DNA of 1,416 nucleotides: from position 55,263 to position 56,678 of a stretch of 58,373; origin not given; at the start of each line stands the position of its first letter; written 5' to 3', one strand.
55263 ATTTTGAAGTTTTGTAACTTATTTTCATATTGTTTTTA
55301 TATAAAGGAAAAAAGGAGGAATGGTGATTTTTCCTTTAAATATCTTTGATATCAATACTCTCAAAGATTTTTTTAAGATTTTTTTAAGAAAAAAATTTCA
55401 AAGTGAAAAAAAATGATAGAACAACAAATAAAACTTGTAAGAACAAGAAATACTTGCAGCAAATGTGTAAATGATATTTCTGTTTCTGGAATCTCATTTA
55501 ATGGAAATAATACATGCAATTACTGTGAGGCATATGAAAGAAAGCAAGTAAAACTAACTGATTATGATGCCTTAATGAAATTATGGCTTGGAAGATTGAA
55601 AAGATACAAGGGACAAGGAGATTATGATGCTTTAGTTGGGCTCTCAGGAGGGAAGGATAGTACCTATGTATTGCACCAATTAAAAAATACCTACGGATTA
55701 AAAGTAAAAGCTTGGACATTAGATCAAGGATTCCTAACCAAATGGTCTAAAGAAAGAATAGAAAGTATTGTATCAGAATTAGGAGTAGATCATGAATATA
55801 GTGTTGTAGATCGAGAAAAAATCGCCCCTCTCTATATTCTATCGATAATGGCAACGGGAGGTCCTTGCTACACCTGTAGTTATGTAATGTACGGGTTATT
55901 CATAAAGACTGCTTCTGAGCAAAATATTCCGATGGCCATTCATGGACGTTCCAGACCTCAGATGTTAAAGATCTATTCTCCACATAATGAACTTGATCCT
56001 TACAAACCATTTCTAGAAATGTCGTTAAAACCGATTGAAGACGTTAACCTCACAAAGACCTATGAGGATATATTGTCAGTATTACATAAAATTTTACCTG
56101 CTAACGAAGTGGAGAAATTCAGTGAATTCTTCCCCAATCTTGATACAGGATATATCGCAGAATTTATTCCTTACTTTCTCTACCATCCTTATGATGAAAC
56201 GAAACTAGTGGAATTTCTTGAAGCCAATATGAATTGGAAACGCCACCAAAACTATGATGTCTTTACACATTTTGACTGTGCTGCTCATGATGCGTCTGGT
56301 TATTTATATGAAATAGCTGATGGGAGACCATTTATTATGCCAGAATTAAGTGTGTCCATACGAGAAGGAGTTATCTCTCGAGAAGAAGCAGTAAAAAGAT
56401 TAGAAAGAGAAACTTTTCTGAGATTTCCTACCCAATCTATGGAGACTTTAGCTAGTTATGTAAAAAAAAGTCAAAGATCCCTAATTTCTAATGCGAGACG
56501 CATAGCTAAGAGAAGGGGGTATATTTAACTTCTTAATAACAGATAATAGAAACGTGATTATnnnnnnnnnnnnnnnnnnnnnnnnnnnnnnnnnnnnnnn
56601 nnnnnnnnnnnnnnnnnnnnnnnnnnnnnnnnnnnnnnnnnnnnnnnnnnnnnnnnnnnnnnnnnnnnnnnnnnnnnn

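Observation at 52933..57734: Divergent cluster: tandem-GNAT-like protein + radical SAM/SPASM enzyme versus two zinc-ribbon PP-loop amidotransferase paralogs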

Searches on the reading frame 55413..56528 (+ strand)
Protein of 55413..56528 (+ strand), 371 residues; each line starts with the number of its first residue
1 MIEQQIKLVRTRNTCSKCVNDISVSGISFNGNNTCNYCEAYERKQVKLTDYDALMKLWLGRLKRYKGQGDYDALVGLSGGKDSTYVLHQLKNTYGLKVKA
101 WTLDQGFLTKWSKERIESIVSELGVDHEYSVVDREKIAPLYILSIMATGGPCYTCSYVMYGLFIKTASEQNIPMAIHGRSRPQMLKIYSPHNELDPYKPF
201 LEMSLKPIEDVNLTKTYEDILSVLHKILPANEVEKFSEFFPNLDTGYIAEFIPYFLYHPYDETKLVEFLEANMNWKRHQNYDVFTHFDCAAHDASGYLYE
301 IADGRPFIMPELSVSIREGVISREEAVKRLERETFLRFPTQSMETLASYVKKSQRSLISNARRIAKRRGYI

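Call 3: search_protein_families(library=pfam, proteins=[window:55413-56528:+], max_evalue=0.01)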
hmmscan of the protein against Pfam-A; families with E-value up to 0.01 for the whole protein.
window:55413-56528:+ (371 aa): 1 family
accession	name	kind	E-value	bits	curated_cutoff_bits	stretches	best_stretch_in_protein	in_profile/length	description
PF06508.19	QueC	-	0.00086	19.3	22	1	73-130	2-58/210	Queuosine biosynthesis protein QueC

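Call 4: search_protein_families(library=ncbifam, proteins=[window:55413-56528:+], max_evalue=0.01)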
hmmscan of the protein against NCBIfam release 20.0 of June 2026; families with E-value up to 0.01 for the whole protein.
window:55413-56528:+ (371 aa): 9 families
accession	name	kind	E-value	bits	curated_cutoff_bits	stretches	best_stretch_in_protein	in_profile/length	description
TIGR03573.1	WbuX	subfamily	2e-42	145.9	203.2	1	14-354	3-336/344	N-acetyl sugar amidotransferase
TIGR00268.2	TIGR00268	equivalog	1.2e-05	24.7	150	1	73-178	16-118/259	ATP-dependent sacrificial sulfur transferase LarE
NF038212.1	argG_rel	exception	6.1e-05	22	425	1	77-134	21-74/381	argininosuccinate synthase-related protein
NF007972.0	PRK10696.1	equivalog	6.7e-05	22.3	272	1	73-185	44-157/295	tRNA 2-thiocytidine(32) synthetase TtcA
NF006351.0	PRK08576.1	equivalog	0.00027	19.7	290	1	68-129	232-292/436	hypothetical protein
TIGR00884.1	guaA_Cterm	equivalog_domain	0.00068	19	338.75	1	69-127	15-74/310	glutamine-hydrolyzing GMP synthase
TIGR00364.1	TIGR00364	equivalog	0.00078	19.1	150.3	1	73-133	1-58/201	7-cyano-7-deazaguanine synthase QueC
NF010587.0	PRK13980.1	equivalog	0.0027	17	255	1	49-142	9-102/267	NAD+ synthase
TIGR02432.1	lysidine_TilS_N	equivalog_domain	0.0039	17.1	93.6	1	73-133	2-67/189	tRNA lysidine(34) synthetase TilS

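Call 40: search_solved_structures(query=window:55413-56528:+, max_evalue=1)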
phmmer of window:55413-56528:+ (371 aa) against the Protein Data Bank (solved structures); distinct sequences matched with E-value up to 1: 4.
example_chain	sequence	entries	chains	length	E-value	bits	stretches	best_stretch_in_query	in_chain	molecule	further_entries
8wex_A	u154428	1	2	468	8.5e-07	31.5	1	27-120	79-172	N-acetyl sugar amidotransferase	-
2d13_A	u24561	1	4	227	0.099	14.8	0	87-162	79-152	hypothetical protein PH1257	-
6jp9_A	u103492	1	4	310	0.56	12.3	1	69-133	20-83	GMP synthase [glutamine-hydrolyzing] subunit B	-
3rjz_A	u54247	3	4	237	0.63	12.2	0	72-98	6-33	N-type ATP pyrophosphatase superfamily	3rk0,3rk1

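Call 54: find_homologous_proteins(query=window:55413-56528:+, max_evalue=0.00001)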
Query window:55413-56528:+ (371 aa): 303 proteins with E <= 0.00001 among 2215 candidates; the best 120 are listed.
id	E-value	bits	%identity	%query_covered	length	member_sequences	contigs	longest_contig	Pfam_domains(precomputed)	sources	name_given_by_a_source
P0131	1.2e-252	855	100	100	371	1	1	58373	-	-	-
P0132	1.3e-219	746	84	100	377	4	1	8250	-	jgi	-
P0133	1.7e-213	726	83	100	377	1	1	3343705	-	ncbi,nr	ncbi:MAG: hypothetical protein JSV62_00980 [Promethearchaeota archaeon]|nr:MAG: hypothetical protein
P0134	2.4e-194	663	76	100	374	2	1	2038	-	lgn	-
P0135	5.2e-183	626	70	100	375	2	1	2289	-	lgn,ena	-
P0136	1.0e-181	622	70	100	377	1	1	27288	-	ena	-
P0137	5.0e-175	600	67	99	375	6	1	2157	-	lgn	-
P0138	1.6e-166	572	66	99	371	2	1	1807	-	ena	-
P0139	1.2e-152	526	60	96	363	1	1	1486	-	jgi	jgi:hypothetical protein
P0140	1.4e-138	480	57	96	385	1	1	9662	-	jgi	-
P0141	2.1e-134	466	56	95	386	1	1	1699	-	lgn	-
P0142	1.4e-133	463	56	95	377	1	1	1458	-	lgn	-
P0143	1.1e-127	444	54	95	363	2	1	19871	-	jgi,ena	jgi:ATP-utilizing enzymes of the PP-loop superfamily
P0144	1.7e-113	397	51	95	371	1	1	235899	-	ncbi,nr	ncbi:MAG: hypothetical protein N3I35_15650 [Clostridia bacterium]|nr:hypothetical protein [Clostridi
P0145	1.7e-110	388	48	96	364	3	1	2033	-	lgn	-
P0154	2.7e-96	341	43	96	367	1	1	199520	-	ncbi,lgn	-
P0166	1.6e-75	272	38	94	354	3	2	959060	-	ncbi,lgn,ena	-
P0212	4.7e-67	245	39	95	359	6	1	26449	PF24167.2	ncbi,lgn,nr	ncbi:MAG: 7-cyano-7-deazaguanine synthase [Treponema sp.]|nr:7-cyano-7-deazaguanine synthase [Trepon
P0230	2.1e-65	239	36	97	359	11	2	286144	PF24167.2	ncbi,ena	-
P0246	9.9e-63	230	36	96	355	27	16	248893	-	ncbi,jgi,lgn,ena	-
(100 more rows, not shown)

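Call 55: find_encoding_contigs(protein=P0144, flank=7000, max_places=2)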
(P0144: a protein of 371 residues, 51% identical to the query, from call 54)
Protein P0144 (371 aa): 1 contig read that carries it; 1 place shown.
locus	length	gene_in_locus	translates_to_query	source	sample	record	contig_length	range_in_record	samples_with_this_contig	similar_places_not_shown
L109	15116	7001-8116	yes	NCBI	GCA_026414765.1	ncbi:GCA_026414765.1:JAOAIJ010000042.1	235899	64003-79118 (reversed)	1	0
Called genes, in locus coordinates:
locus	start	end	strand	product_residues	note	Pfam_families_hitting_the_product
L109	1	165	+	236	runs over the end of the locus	PF14520:HHH_5 (faint), PF14229:DUF4332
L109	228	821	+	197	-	PF00210:Ferritin, PF02915:Rubrerythrin, PF21349:RUBY_RBDX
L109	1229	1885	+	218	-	PF09335:VTT_dom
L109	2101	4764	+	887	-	PF00690:Cation_ATPase_N, PF00122:E1-E2_ATPase, PF00702:Hydrolase, PF13246:Cation_ATPase, PF12710:HAD (weak), PF00689:Cation_ATPase_C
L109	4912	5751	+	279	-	PF03741:TerC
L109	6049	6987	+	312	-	PF00583:Acetyltransf_1 (faint)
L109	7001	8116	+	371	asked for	-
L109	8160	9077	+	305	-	-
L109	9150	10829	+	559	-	PF27448:Rph_4th, PF00391:PEP-utilizers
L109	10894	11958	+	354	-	PF01326:PPDK_N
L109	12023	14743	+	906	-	PF01326:PPDK_N, PF27448:Rph_4th, PF00391:PEP-utilizers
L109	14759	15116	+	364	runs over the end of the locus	PF11899:DUF3419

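Call 56: find_encoding_contigs(protein=P0246, flank=7000, max_places=3)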
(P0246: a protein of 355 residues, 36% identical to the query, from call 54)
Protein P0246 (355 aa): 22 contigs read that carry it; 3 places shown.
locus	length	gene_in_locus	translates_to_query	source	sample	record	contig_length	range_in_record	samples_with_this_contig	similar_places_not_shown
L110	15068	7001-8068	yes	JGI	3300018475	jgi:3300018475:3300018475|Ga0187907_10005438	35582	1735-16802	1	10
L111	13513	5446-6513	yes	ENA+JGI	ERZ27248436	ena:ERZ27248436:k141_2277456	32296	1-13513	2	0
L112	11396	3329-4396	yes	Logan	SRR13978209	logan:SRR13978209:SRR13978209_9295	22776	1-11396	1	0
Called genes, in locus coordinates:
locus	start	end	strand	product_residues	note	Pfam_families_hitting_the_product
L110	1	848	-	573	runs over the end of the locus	PF00753:Lactamase_B, PF12706:Lactamase_B_2 (faint), PF22505:RNase_J_b_CASP, PF07521:RMMBL, PF17770:RNase_J_C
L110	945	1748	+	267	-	PF00702:Hydrolase (faint), PF05116:S6PP (faint), PF08282:Hydrolase_3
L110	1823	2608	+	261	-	PF04072:LCM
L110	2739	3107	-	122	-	-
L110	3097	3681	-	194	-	PF01327:Pep_deformylase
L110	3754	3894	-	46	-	PF09680:YjcZ_2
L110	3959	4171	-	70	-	-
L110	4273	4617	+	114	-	PF14071:YlbD_coat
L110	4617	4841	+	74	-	PF14003:YlbE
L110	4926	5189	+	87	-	PF00886:Ribosomal_S16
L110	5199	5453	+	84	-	PF13083:KH_KhpA-B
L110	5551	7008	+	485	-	PF13419:HAD_2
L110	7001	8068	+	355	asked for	-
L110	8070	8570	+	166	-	-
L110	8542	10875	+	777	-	PF01326:PPDK_N, PF27448:Rph_4th, PF00391:PEP-utilizers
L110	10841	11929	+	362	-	PF11899:DUF3419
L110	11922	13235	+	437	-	PF00501:AMP-binding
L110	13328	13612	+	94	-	PF12840:HTH_20 (weak), PF01022:HTH_5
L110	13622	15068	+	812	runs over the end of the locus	PF00122:E1-E2_ATPase, PF00702:Hydrolase, PF08282:Hydrolase_3 (weak)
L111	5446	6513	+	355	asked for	-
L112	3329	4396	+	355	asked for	-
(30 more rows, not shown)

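Call 57: find_encoding_contigs(protein=P0136, flank=8000, max_places=2)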
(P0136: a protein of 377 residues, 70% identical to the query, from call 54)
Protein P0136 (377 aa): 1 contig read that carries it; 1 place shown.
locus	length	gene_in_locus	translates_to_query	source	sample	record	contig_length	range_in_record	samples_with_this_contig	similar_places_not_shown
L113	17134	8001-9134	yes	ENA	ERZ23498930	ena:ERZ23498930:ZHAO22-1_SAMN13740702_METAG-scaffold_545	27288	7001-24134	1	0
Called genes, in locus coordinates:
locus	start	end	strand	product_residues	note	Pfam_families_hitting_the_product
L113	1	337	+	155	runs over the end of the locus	-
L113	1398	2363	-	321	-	-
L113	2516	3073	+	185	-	-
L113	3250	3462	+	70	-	-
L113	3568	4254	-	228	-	PF13248:Zn_ribbon_3 (faint)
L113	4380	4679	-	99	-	-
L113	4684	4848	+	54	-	-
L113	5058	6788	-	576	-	-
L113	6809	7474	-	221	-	PF00025:Arf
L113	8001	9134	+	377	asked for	-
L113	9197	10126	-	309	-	PF01336:tRNA_anti-codon (weak)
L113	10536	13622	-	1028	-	PF06739:SBBP (faint), PF00656:Peptidase_C14, PF01650:Peptidase_C13 (weak), PF18884:TSP3_bac (faint)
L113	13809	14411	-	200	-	-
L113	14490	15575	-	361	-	PF00867:XPG_I, PF01367:5_3_exonuc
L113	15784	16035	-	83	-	-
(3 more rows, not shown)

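Call 64: search_dna_similar(query=window:55413-56528:+, collection=plasmids, mode=protein, max_evalue=0.001, max_rows=15)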
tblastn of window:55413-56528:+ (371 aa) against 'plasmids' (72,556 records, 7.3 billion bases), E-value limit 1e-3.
Records with a match: 29; places in all: 35; records where one place covers at least 80% of the query: 6.
Best place of each record, by identity: <60% 29.
By first word of the organism name: Bacillus 8; Azospirillum 3; Ralstonia 3; Streptomyces 2; Agrobacterium 2; Pseudohalocynthiibacter 1; Roseovarius 1; Massilia 1; Subdoligranulum 1; Sphingomonadaceae 1; and 6 more.
By predicted mobility (MOB-suite, as given by PLSDB): non-mobilizable 20; conjugative 6; mobilizable 3.
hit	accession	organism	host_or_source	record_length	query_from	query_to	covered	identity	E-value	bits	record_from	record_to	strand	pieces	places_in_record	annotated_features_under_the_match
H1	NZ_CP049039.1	Pseudohalocynthiibacter aestuariivivens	pure culutre,Seawater recirculating ...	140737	11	331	87%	25.6%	2e-19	98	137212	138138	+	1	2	none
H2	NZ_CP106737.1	Roseovarius pelagicus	cell culture,Arctic seawater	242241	12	331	86%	25.1%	2e-19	97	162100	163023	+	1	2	non-ribosomal peptide synthetase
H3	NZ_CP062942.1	Massilia litorea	Whole organism,Beach sand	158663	10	355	93%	23.2%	2e-7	61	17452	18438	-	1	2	N-acetyl sugar amidotransferase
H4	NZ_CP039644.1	Azospirillum sp. TSA2s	Soil,rice paddy soil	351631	15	335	87%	24.2%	7e-13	77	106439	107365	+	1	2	N-acetyl sugar amidotransferase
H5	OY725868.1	Subdoligranulum variabile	-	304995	15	327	84%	23.9%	6e-12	75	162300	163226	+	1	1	record has no annotation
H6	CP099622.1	Sphingomonadaceae bacterium OTU29THOMA1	Arabidopsis thaliana,pure culture,leaf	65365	9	287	75%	25.5%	1e-10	71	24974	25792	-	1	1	N-acetyl sugar amidotransferase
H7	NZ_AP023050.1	Alistipes indistinctus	Homo sapiens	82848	15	331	85%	20.5%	1e-9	68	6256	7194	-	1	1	N-acetyl sugar amidotransferase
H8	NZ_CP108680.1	Streptomyces sp. NBC_01216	-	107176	15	185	46%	32.8%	8e-18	93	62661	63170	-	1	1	condensation domain-containing protein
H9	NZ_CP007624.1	Bacillus pseudomycoides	-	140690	3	184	49%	26.2%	3e-8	63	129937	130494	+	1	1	7-cyano-7-deazaguanine synthase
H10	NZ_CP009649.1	Bacillus pseudomycoides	-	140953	3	184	49%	26.2%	5e-8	62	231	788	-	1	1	none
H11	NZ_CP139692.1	Limimaricola variabilis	Bacterial Culture,hydrothermal vent ...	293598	13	180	45%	27.4%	2e-9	67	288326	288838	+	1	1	N-acetyl sugar amidotransferase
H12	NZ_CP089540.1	Spirosoma oryzicola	Single cell,Surface layer of rice grains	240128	15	151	37%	33.3%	2e-11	73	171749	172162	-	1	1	N-acetyl sugar amidotransferase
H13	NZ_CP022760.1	Ralstonia solanacearum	Solanum tuberosum,single cell,Potato ...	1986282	14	185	46%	25.1%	2e-9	67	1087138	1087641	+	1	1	none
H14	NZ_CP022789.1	Ralstonia solanacearum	Solanum tuberosum,single cell,Potato ...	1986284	14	185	46%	25.1%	2e-9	67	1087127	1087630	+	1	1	none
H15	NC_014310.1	Ralstonia solanacearum PSI07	-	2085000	14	185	46%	25.1%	2e-9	67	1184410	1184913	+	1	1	none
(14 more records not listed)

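Call 65: get_annotated_region(hit=H4, flank=4000)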
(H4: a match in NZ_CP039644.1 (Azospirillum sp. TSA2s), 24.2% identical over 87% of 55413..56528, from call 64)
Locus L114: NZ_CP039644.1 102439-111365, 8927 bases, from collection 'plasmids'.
description: Azospirillum sp. TSA2s plasmid p2, complete sequence
organism: Azospirillum sp. TSA2s (NCBI taxid 709810)
taxonomy: Bacteria; Pseudomonadota; Alphaproteobacteria; Rhodospirillales; Azospirillaceae; Azospirillum; Azospirillum sp. TSA2s
host: -; source: Soil,rice paddy soil; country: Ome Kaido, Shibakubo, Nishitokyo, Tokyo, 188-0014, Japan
typing (MOB-suite, as given by PLSDB): mobilizable; replicon rep_cluster_1806; relaxase MOBP
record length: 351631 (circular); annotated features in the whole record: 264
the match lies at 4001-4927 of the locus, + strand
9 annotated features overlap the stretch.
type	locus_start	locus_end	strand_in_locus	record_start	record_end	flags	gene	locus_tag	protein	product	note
CDS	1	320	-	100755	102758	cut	-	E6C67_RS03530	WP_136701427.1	tetratricopeptide repeat protein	-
CDS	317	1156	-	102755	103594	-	-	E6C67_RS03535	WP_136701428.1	class I SAM-dependent methyltransferase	-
CDS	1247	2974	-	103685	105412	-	-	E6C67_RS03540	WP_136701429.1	tetratricopeptide repeat protein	-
CDS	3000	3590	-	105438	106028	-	-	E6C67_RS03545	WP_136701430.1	SIS domain-containing protein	-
CDS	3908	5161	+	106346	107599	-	-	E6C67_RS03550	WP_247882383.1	N-acetyl sugar amidotransferase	-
CDS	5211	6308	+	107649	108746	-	-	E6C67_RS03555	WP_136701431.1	DegT/DnrJ/EryC1/StrS family aminotransferase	-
CDS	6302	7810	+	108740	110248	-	-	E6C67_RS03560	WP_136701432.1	glycosyltransferase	-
CDS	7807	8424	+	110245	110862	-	hisH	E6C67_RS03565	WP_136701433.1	imidazole glycerol phosphate synthase subunit HisH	GO:0000105 - histidine biosynthetic process [Evidence IEA]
CDS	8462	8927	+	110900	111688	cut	-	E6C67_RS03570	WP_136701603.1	AglZ/HisF2 family acetamidino modification protein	-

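Call 66: get_annotated_region(hit=H7, flank=4000)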
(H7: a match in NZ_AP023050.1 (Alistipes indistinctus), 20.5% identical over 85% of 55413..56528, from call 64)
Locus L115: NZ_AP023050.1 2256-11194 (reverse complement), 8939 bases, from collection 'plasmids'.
description: Alistipes indistinctus strain 2BBH45 plasmid p2BBH45, complete sequence
organism: Alistipes indistinctus (NCBI taxid 626932)
taxonomy: Bacteria; Bacteroidota; Bacteroidia; Bacteroidales; Rikenellaceae; Alistipes; Alistipes indistinctus
host: -; source: Homo sapiens; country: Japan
typing (MOB-suite, as given by PLSDB): non-mobilizable
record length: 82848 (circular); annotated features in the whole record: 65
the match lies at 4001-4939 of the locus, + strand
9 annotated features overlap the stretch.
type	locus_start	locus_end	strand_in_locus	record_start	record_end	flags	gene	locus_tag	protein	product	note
CDS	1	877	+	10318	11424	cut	rfbB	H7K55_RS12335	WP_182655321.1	dTDP-glucose 4,6-dehydratase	GO:0019305 - dTDP-rhamnose biosynthetic process [Evidence IEA]; GO:0009243 - O antigen biosynthetic process [Evidence ...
CDS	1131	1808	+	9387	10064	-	-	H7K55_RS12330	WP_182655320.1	acylneuraminate cytidylyltransferase family protein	-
CDS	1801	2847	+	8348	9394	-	-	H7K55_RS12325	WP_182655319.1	N-acetylneuraminate synthase family protein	GO:0016051 - carbohydrate biosynthetic process [Evidence IEA]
CDS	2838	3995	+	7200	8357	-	neuC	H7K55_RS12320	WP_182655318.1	UDP-N-acetylglucosamine 2-epimerase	GO:0006047 - UDP-N-acetylglucosamine metabolic process [Evidence IEA]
CDS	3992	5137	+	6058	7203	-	-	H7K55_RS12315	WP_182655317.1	N-acetyl sugar amidotransferase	-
CDS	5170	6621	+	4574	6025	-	-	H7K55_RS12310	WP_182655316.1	oligosaccharide flippase family protein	-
CDS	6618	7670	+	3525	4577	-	-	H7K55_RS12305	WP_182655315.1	hypothetical protein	-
CDS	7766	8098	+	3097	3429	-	-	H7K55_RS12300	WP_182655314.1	acyltransferase family protein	-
CDS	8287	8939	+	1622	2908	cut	-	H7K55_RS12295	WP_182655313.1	acyltransferase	-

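Call 67: get_annotated_region(hit=H3, flank=3000)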
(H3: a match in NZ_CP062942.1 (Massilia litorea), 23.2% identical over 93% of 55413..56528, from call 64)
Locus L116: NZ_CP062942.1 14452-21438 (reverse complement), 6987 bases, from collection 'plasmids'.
description: Massilia litorea strain LPB0304 plasmid unnamed1, complete sequence
organism: Massilia litorea (NCBI taxid 2769491)
taxonomy: Bacteria; Pseudomonadota; Betaproteobacteria; Burkholderiales; Oxalobacteraceae; Massilia; Massilia litorea
host: -; source: Whole organism,Beach sand; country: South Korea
typing (MOB-suite, as given by PLSDB): non-mobilizable
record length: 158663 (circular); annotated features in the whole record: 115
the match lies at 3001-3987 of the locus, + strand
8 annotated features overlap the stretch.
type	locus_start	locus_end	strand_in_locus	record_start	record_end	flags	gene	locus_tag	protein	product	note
CDS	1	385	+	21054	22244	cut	-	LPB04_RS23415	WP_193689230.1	O-antigen ligase family protein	-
CDS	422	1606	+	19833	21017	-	-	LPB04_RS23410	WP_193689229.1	glycosyltransferase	-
CDS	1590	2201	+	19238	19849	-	hisH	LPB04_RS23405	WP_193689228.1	imidazole glycerol phosphate synthase subunit HisH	GO:0000105 - histidine biosynthetic process [Evidence IEA]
CDS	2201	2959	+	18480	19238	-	-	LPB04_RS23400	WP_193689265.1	AglZ/HisF2 family acetamidino modification protein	-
CDS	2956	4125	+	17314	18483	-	-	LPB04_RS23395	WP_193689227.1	N-acetyl sugar amidotransferase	-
CDS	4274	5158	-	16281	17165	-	-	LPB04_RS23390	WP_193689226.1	NAD(P)H-binding protein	-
CDS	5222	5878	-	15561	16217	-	-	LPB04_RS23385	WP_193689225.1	sugar transferase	GO:0006486 - protein glycosylation [Evidence IEA]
CDS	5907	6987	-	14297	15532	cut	-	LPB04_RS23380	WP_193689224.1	glycosyltransferase family 4 protein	-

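Call 74: search_protein_families(library=pfam, proteins=[P0212, P0246, P0144, L109:6049-6987:+, L110:5551-7008:+, L109:8160-9077:+, L110:8070-8570:+], max_evalue=0.05)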
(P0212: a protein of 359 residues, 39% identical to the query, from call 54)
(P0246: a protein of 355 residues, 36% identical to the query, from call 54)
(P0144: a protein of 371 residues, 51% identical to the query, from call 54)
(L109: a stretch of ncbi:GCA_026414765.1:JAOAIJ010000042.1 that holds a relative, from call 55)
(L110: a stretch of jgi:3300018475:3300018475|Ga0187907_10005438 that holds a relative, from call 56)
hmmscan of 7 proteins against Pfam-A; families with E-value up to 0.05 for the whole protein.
P0212 (359 aa): 7 families
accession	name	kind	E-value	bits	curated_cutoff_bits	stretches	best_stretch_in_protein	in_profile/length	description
PF24167.1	DUF7411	-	1.6e-05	25.1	28.7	1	64-137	2-71/194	Family of unknown function (DUF7411)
PF06508.19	QueC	-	0.00012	22.1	22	1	65-125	2-61/210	Queuosine biosynthesis protein QueC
PF01171.26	ATP_bind_3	-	0.0009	19.5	27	1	66-126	3-68/182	PP-loop family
PF02540.23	NAD_synthase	-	0.0012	18.4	21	1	52-128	8-85/242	NAD synthase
PF03054.22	tRNA_Me_trans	-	0.0032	17.6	20.6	1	66-166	4-121/202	tRNA methyl transferase HUP domain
PF01507.26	PAPS_reduct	-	0.0062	17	22.5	1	66-170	3-107/175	Phosphoadenosine phosphosulfate reductase domain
PF01902.24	Diphthami_syn_2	-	0.029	14.3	23.2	0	66-90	4-28/219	Diphthamide synthase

P0246 (355 aa): 5 families
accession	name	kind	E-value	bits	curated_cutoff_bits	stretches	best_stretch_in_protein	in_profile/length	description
PF24167.1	DUF7411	-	0.0032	17.5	28.7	1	64-137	3-72/194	Family of unknown function (DUF7411)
PF01171.26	ATP_bind_3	-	0.0037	17.4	27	1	64-121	2-60/182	PP-loop family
PF06508.19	QueC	-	0.0063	16.5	22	1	68-133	6-68/210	Queuosine biosynthesis protein QueC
PF00733.27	Asn_synthase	-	0.0084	16.2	21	1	63-135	19-92/354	Asparagine synthase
PF01902.24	Diphthami_syn_2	-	0.048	13.6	23.2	0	66-88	5-27/219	Diphthamide synthase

P0144 (371 aa): 3 families
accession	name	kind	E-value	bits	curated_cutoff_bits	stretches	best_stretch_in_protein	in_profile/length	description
PF06508.19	QueC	-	0.00018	21.5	22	1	64-133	2-68/210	Queuosine biosynthesis protein QueC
PF24167.1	DUF7411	-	0.021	14.8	28.7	1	66-132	5-67/194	Family of unknown function (DUF7411)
PF02540.23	NAD_synthase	-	0.027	14.1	21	0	62-120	19-78/242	NAD synthase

L109:6049-6987:+ (312 aa): 3 families
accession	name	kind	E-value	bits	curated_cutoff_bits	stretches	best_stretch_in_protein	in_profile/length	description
PF00583.31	Acetyltransf_1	-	1.2e-05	26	20.7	1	215-280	34-97/116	Acetyltransferase (GNAT) family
PF03196.18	DUF261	-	0.0031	18.1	26.1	1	118-166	6-54/137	Protein of unknown function, DUF261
PF13508.13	Acetyltransf_7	-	0.012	16.5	27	0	223-269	10-55/84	Acetyltransferase (GNAT) domain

L110:5551-7008:+ (485 aa): 4 families
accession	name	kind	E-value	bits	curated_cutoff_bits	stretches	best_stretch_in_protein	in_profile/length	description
PF13419.12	HAD_2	-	4.9e-13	50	23.8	1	5-166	1-167/178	Haloacid dehalogenase-like hydrolase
PF12689.13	Acid_PPase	-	0.00075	19.8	27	0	3-18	4-19/169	Acid Phosphatase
PF00702.32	Hydrolase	-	0.0016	19.3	26.4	1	3-167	2-187/191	haloacid dehalogenase-like hydrolase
PF12710.13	HAD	-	0.034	15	27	0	5-135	1-142/189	haloacid dehalogenase-like hydrolase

L109:8160-9077:+ (305 aa): 0 families

L110:8070-8570:+ (166 aa): 0 families

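Call 79: find_encoding_contigs(protein=P0132, flank=8000, max_places=2)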
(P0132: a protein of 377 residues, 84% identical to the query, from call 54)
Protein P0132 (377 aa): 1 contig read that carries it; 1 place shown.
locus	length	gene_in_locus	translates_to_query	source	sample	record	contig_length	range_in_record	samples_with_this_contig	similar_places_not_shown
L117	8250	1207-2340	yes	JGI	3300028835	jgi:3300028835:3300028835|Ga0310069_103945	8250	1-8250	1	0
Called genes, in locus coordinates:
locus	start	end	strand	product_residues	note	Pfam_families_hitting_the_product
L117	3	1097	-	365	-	?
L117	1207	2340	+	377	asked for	-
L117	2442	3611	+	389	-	-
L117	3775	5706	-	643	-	PF06197:DUF998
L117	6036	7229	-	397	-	-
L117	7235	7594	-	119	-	-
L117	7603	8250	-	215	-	?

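Call 80: find_encoding_contigs(protein=P0143, flank=7000, max_places=2)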
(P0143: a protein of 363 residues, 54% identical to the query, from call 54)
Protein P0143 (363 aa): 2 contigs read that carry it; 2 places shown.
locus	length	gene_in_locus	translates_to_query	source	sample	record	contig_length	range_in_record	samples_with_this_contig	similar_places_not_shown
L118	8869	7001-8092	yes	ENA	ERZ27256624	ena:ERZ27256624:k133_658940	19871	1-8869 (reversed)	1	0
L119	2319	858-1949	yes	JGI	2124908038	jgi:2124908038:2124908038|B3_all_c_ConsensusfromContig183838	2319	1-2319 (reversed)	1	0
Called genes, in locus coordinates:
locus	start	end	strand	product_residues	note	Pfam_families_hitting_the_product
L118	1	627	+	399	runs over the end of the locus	PF01066:CDP-OH_P_transf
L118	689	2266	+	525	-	PF00501:AMP-binding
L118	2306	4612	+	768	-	PF03176:MMPL, PF12349:Sterol-sensing, PF03176:MMPL (weak)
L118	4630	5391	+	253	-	PF07044:DUF1329 (weak), PF17131:TP_0789-like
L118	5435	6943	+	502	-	PF06980:DUF1302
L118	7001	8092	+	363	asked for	-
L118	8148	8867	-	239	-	?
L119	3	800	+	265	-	?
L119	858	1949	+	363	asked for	-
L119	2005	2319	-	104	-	?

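Call 88: get_annotated_region(hit=H2, flank=3000)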
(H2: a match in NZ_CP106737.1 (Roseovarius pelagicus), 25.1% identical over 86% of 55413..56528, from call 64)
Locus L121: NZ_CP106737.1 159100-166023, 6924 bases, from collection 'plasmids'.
description: Roseovarius pelagicus strain HL-MP18 plasmid unnamed2, complete sequence
organism: Roseovarius pelagicus (NCBI taxid 2980108)
taxonomy: Bacteria; Pseudomonadota; Alphaproteobacteria; Rhodobacterales; Roseobacteraceae; Roseovarius; Roseovarius pelagicus
host: -; source: cell culture,Arctic seawater; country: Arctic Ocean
typing (MOB-suite, as given by PLSDB): non-mobilizable; replicon rep_cluster_392,rep_cluster_610
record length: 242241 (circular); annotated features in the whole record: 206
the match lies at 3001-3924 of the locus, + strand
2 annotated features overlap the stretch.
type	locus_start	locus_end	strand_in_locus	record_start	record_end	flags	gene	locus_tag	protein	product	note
CDS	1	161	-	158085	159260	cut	-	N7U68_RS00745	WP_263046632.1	HupE/UreJ family protein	-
CDS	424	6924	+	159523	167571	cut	-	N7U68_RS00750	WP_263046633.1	non-ribosomal peptide synthetase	-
